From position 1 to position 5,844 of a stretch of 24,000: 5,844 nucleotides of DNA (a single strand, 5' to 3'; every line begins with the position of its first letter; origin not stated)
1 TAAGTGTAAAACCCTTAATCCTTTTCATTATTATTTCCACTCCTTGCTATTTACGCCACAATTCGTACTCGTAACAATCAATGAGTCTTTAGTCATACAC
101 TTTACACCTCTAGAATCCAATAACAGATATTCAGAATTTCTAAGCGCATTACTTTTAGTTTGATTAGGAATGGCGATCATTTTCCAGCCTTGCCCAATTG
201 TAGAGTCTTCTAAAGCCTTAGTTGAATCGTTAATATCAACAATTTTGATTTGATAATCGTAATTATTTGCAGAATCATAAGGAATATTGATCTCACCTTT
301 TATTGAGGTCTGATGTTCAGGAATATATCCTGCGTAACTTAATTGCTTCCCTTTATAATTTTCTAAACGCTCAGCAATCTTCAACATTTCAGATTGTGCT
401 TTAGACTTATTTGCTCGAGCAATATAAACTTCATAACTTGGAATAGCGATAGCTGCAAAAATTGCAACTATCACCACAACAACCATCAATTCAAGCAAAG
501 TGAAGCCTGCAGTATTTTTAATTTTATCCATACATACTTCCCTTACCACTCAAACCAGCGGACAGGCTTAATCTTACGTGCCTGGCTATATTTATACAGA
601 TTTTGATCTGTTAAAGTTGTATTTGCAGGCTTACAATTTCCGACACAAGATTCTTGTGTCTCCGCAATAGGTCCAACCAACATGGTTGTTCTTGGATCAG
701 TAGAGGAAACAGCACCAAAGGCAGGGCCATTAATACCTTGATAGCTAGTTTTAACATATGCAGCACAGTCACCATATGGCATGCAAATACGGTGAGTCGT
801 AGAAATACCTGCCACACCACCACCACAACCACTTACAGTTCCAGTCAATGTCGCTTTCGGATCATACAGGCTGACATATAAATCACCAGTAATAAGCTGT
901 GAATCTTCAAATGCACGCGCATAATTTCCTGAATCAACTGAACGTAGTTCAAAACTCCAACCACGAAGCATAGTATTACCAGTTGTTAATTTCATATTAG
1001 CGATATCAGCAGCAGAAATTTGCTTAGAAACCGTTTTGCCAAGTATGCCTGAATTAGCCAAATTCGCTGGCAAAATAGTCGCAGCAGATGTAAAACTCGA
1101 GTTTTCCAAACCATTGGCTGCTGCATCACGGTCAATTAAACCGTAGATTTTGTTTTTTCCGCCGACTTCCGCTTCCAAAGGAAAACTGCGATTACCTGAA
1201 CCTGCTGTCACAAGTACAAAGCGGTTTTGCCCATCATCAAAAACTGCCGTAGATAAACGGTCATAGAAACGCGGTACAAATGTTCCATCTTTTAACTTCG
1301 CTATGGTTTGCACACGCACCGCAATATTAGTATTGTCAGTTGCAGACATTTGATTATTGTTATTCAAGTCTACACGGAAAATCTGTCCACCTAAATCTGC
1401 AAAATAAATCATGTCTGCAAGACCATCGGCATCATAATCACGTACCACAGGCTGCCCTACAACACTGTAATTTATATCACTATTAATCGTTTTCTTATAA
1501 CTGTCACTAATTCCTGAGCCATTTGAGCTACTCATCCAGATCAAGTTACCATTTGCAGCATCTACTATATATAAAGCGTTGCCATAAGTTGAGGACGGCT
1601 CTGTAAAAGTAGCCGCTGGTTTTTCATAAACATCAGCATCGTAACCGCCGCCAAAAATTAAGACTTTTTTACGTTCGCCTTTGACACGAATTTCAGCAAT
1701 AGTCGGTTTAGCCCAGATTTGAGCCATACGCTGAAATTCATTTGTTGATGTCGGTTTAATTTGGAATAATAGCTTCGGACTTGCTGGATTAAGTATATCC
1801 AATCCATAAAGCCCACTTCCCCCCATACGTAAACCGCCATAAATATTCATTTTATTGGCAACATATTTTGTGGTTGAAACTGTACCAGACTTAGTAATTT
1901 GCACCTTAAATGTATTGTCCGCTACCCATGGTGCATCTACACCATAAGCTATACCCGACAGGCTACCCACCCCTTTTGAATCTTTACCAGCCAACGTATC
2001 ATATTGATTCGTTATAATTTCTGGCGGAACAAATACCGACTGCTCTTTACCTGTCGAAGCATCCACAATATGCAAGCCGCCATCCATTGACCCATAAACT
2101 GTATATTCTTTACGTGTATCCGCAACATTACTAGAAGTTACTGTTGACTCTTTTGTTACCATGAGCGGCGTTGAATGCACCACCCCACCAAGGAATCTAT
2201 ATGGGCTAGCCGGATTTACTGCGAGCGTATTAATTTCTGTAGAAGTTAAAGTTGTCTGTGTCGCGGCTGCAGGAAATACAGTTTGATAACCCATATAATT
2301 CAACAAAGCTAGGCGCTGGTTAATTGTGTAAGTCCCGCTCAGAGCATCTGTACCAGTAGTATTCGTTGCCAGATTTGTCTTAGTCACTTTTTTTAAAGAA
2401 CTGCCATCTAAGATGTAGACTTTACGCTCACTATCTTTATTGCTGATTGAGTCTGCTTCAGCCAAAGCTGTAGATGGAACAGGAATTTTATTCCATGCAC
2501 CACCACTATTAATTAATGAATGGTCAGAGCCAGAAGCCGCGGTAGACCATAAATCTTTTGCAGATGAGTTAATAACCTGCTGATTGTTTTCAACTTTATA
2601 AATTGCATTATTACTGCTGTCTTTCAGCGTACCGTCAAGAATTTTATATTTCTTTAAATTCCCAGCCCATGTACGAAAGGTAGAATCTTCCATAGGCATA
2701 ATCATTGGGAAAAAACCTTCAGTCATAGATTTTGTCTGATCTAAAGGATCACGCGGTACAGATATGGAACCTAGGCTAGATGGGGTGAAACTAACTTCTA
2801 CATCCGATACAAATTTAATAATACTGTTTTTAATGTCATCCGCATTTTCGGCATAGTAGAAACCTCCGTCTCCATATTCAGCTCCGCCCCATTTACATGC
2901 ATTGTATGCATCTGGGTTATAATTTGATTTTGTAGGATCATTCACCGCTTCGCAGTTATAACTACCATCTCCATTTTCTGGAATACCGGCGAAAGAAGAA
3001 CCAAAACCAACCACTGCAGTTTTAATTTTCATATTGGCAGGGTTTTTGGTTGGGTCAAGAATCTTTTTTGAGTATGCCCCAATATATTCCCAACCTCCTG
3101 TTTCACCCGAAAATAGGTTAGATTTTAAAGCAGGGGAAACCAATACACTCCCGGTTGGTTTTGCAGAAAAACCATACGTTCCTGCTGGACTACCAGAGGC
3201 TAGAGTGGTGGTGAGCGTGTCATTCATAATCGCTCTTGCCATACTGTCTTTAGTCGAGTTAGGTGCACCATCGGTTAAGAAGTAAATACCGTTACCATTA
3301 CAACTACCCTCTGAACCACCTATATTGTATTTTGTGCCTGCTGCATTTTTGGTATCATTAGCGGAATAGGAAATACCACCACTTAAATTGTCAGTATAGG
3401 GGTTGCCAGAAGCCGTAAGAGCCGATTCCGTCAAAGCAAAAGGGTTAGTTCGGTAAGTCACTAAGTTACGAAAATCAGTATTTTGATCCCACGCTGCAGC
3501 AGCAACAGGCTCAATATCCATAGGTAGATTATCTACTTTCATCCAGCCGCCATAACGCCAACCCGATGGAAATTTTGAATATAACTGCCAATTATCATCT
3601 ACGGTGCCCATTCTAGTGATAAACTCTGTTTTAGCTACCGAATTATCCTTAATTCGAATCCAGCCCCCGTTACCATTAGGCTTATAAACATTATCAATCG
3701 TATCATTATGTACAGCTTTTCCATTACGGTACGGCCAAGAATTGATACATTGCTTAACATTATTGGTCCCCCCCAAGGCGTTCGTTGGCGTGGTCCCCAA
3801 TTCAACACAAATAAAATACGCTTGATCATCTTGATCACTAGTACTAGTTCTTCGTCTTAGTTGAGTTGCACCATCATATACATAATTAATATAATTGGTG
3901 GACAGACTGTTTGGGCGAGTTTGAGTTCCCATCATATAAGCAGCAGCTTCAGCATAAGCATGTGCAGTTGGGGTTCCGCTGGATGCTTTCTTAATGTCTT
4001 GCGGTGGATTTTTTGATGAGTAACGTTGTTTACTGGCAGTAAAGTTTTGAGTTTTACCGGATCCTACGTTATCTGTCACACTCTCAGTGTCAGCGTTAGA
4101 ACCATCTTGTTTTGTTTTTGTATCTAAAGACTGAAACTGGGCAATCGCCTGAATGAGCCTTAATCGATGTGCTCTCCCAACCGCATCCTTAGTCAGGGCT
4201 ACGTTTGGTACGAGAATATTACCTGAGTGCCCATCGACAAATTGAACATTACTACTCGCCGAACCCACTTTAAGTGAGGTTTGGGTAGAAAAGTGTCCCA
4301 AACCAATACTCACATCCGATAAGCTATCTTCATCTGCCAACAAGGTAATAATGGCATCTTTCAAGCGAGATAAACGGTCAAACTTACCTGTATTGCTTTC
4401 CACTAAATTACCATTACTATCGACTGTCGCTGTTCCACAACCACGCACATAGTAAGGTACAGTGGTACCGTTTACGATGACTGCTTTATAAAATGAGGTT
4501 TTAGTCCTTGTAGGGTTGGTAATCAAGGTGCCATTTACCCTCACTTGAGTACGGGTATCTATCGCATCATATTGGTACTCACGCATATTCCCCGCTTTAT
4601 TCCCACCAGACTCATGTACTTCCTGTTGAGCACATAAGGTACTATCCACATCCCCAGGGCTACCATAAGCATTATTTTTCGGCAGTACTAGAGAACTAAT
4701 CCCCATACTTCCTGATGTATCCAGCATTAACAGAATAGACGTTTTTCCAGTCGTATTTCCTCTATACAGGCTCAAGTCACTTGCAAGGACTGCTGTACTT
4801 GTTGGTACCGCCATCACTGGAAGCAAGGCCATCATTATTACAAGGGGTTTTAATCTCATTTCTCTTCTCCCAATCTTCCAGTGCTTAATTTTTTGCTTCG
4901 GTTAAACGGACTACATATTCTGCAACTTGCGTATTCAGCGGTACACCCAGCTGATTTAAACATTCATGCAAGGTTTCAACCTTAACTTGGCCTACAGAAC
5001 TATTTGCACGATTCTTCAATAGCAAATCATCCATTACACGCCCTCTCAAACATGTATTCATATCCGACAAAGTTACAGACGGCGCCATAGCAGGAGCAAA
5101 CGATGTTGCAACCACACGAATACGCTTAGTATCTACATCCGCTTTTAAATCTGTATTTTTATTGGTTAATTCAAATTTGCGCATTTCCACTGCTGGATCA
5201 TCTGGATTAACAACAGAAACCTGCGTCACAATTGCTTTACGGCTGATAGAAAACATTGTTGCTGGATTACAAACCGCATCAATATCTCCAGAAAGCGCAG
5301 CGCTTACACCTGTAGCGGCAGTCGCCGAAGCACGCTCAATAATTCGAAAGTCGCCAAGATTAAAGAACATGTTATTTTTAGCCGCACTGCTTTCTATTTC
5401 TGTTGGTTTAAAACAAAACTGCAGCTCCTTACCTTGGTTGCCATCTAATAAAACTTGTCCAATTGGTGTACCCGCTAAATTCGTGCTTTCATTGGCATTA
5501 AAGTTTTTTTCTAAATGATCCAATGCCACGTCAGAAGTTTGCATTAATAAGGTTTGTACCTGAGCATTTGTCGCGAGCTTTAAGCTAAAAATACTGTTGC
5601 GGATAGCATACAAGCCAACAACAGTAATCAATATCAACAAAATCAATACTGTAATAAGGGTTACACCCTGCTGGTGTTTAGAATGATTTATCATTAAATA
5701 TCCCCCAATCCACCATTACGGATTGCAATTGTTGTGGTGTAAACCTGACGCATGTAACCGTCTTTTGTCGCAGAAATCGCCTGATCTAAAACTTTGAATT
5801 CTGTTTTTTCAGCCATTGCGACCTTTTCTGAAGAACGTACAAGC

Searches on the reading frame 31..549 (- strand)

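Call 65: search_protein_families(library=pfam, proteins=[window:31-549:-], max_evalue=0.0001)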
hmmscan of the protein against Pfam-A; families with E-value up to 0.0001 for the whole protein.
window:31-549:- (172 aa): 2 families
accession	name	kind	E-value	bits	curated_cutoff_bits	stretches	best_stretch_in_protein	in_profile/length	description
PF16732.10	ComP_DUS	-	8.3e-09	36.6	27.3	1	37-110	1-67/87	Type IV minor pilin ComP, DNA uptake sequence receptor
PF07963.17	N_methyl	-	7.8e-08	32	21.2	1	11-36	2-27/27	Prokaryotic N-terminal methylation motif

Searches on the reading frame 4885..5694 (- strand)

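Call 65: search_protein_families(library=pfam, proteins=[window:4885-5694:-], max_evalue=0.0001)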
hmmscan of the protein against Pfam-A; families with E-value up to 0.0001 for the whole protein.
window:4885-5694:- (269 aa): 1 family
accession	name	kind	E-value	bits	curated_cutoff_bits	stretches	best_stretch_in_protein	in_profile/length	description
PF14341.11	PilX_N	-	1.4e-05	25.4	25.5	1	9-53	1-45/51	PilX N-terminal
